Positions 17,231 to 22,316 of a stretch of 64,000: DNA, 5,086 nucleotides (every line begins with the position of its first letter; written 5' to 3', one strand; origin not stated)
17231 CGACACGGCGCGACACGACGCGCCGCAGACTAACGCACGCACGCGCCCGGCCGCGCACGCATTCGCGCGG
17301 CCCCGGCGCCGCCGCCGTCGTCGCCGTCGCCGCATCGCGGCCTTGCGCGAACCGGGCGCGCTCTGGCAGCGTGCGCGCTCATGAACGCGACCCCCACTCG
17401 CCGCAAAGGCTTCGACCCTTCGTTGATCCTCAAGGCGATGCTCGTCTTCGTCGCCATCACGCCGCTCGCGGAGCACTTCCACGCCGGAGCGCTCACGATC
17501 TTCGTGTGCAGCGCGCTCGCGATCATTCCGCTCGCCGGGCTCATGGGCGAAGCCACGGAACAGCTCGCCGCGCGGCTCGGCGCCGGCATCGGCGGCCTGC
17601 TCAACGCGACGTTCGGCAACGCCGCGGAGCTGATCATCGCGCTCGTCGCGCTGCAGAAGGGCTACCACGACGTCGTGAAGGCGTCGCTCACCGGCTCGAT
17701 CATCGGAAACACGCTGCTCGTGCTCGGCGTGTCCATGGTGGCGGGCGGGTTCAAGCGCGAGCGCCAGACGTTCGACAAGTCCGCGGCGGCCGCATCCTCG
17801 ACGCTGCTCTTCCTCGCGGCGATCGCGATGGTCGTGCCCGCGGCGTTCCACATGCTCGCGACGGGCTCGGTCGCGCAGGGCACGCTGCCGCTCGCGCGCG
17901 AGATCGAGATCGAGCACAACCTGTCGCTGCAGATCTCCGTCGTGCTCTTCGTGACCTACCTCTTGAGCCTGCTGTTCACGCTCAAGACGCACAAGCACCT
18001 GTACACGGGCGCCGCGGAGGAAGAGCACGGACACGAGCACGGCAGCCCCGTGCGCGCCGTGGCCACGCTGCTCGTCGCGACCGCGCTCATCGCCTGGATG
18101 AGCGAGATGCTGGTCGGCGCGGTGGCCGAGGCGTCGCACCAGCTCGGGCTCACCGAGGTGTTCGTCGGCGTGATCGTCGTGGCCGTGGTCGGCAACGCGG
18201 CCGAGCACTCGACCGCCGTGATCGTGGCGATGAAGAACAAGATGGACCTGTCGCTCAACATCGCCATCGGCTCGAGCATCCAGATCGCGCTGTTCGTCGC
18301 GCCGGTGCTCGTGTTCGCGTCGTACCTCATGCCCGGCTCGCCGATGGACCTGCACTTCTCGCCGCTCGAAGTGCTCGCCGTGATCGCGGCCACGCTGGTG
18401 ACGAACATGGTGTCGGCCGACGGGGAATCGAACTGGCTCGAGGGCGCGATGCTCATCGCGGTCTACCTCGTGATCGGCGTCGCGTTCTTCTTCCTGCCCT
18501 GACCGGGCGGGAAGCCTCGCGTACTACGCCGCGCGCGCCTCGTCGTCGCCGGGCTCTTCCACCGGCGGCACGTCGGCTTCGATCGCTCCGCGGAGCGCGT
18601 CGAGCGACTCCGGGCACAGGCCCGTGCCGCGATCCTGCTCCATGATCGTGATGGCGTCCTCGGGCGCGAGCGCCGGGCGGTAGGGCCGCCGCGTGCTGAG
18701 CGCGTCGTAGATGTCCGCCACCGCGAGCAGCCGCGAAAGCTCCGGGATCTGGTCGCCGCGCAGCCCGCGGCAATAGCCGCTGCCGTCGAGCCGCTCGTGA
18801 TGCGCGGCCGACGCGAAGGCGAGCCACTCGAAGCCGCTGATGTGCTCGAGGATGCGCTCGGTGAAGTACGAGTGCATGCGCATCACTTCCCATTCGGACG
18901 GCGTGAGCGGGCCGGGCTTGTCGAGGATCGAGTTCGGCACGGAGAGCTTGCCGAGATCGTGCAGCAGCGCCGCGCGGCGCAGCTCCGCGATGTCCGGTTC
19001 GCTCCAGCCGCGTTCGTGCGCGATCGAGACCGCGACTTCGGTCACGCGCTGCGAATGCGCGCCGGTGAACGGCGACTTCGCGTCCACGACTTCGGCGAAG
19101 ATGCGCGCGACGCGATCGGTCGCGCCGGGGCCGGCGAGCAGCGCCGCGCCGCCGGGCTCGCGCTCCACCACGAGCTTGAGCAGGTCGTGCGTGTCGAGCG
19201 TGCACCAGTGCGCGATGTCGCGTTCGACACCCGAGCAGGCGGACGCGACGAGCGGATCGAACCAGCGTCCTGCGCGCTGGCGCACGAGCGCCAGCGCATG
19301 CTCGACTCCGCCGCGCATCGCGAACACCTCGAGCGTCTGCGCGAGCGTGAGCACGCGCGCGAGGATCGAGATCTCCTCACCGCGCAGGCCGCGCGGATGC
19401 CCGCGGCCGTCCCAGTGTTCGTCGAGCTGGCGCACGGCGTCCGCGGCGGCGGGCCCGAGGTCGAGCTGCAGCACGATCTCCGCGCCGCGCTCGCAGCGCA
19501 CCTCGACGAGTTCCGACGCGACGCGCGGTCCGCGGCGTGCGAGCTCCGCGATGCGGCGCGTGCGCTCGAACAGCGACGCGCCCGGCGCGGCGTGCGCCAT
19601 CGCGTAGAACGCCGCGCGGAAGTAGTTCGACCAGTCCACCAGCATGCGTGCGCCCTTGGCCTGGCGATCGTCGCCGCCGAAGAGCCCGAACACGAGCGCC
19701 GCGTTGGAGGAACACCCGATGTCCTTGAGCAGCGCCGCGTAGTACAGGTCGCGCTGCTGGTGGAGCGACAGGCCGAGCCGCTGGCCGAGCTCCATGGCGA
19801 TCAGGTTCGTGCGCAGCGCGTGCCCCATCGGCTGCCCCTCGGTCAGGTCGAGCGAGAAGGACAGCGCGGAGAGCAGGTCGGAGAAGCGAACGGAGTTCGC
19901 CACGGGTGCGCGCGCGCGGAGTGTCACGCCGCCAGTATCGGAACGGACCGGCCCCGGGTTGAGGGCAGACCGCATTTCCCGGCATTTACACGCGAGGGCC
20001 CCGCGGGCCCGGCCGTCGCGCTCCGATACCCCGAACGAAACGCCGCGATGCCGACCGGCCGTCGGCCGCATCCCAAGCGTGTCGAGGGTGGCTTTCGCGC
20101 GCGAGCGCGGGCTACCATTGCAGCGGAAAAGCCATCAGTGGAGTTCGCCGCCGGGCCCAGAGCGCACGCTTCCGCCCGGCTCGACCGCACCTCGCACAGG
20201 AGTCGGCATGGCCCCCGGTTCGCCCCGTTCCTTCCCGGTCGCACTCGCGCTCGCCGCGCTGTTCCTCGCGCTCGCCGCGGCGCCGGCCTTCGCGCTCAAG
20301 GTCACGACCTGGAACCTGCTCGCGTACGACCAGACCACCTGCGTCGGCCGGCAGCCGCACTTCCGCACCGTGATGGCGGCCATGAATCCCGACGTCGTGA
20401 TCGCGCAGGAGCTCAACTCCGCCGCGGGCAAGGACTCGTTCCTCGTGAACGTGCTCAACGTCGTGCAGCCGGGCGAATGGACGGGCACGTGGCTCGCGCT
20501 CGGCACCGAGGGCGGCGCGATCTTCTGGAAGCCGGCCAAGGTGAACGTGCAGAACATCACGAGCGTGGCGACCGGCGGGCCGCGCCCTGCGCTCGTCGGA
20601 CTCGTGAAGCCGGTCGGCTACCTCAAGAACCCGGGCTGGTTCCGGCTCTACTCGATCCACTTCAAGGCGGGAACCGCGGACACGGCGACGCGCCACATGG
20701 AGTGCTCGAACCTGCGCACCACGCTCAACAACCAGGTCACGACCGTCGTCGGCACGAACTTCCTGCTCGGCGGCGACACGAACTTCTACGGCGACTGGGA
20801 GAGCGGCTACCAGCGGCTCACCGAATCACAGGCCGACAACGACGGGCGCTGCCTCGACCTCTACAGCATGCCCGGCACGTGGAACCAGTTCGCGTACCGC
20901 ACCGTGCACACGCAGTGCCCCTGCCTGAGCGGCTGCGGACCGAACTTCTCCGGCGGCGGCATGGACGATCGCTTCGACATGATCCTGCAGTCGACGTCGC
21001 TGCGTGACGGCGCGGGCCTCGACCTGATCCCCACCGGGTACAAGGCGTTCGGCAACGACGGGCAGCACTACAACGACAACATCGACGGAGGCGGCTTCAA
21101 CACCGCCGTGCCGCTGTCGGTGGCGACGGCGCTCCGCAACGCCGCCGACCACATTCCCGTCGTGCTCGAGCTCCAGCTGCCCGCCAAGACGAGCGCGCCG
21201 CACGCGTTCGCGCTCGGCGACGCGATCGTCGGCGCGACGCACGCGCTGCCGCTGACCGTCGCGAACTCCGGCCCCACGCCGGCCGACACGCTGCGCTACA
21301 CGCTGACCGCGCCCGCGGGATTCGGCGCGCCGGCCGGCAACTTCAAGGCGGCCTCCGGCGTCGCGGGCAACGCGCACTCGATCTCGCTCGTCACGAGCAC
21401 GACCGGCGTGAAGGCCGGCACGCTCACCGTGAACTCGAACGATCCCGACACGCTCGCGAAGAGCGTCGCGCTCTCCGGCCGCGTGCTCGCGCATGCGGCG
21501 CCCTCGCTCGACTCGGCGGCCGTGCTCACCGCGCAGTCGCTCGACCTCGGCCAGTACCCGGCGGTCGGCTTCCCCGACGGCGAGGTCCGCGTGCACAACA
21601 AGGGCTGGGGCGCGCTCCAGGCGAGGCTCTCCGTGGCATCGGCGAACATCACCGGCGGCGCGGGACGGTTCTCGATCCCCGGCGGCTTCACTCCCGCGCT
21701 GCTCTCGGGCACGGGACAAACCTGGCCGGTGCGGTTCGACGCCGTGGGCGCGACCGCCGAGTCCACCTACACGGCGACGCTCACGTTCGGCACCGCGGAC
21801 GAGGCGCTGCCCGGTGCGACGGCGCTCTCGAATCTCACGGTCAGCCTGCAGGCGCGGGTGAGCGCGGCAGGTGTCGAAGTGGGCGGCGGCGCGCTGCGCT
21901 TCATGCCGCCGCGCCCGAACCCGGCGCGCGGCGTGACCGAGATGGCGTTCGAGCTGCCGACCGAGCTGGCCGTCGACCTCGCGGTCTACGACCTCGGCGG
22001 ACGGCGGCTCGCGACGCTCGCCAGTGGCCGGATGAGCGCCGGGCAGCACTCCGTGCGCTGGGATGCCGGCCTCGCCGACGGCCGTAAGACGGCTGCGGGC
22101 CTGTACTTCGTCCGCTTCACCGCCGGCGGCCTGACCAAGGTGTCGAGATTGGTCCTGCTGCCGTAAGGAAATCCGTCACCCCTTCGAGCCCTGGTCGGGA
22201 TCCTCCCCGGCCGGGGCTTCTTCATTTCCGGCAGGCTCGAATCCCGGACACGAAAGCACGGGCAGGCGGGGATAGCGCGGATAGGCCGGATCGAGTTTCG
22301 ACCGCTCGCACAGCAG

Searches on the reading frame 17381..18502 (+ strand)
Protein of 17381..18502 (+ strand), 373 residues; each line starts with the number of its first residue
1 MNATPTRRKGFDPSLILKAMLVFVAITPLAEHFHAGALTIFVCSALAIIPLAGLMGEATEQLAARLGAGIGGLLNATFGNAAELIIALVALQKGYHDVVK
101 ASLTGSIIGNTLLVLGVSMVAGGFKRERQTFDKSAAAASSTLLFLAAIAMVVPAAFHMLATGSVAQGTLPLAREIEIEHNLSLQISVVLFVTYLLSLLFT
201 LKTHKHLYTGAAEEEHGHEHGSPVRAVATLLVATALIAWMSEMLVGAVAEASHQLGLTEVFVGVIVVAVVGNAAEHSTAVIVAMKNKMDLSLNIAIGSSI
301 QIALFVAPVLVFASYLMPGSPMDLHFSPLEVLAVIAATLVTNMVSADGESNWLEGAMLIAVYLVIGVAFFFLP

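Call 9: search_protein_families(library=pfam, proteins=[window:17381-18502:+], max_evalue=0.001)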
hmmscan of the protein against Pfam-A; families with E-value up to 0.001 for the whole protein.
window:17381-18502:+ (373 aa): 1 family
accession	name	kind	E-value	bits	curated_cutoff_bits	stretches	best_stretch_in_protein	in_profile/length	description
PF01699.29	Na_Ca_ex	-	2e-42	145.2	24.9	2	226-370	2-150/151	Sodium/calcium exchanger protein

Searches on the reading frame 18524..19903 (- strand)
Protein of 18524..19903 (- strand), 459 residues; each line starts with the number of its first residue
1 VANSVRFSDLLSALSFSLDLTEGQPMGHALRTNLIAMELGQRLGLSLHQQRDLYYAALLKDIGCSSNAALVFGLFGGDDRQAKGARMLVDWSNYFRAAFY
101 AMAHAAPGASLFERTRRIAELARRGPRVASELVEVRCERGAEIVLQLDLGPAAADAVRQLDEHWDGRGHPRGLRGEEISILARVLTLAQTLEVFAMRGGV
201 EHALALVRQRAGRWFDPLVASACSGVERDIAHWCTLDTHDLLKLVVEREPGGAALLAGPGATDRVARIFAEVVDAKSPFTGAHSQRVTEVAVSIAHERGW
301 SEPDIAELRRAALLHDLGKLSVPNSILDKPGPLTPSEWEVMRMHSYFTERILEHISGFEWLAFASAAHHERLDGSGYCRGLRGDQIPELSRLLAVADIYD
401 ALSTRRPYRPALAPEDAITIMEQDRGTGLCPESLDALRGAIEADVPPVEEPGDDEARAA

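Call 9: search_protein_families(library=pfam, proteins=[window:18524-19903:-], max_evalue=0.001)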
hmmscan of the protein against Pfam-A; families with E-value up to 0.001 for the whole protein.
window:18524-19903:- (459 aa): 3 families
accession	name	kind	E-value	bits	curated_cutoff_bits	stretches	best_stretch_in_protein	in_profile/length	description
PF13487.12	HD_5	-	5.6e-54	182.9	27.2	2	268-426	2-163/170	HD domain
PF01966.28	HD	-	1.9e-23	83.4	22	1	281-401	2-115/116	HD domain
PF08668.18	HDOD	-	1.7e-05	24.9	22.9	0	282-323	97-136/196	HDOD domain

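Call 63: search_protein_families(library=ncbifam, proteins=[window:18524-19903:-], max_evalue=0.01)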
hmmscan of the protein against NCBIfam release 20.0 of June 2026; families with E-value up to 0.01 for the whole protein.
window:18524-19903:- (459 aa): 4 families
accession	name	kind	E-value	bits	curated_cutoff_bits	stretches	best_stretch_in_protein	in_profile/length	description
NF053512.1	nitric_RR_NosR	exception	3.8e-45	154.7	400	3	265-442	177-355/422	response regulator c-di-GMP phosphodiesterase, NosR family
TIGR00277.1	HDIG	domain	9.7e-07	28.6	27.6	1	282-324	7-46/84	HDIG domain-containing metalloprotein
TIGR02621.3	cas3_GSU0051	exception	0.0025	16.7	400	1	282-319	673-710/854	type I-G CRISPR-associated helicase/endonuclease Cas3g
TIGR01596.1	cas3_HD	equivalog_domain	0.0072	16.4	43.45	0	283-385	4-117/178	CRISPR-associated endonuclease Cas3''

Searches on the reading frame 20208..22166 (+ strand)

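Call 9: search_protein_families(library=pfam, proteins=[window:20208-22166:+], max_evalue=0.001)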
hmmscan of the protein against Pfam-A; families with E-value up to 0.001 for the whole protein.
window:20208-22166:+ (652 aa): 2 families
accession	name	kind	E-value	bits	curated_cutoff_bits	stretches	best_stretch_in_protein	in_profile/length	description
PF13860.13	FlgD_ig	-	6e-07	29.8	27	1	577-639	10-75/79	FlgD Ig-like domain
PF03372.29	Exo_endo_phos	-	0.0005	20.3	24.5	1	34-227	2-174/225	Endonuclease/Exonuclease/phosphatase family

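Call 63: search_protein_families(library=ncbifam, proteins=[window:20208-22166:+], max_evalue=0.01)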
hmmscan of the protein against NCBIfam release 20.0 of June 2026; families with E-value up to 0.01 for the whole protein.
window:20208-22166:+ (652 aa): 3 families
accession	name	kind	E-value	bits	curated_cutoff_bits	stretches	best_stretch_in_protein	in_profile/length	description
NF012200.0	choice_anch_D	domain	3.8e-11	43.5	45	1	324-415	14-108/108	choice-of-anchor D domain-containing protein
TIGR04183.1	Por_Secre_tail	domain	9.1e-07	28.8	23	1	570-649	3-70/72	T9SS type A sorting domain-containing protein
NF005176.1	PRK06655.1-1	equivalog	2.4e-05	24.3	230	1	586-639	96-149/197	flagellar hook assembly protein FlgD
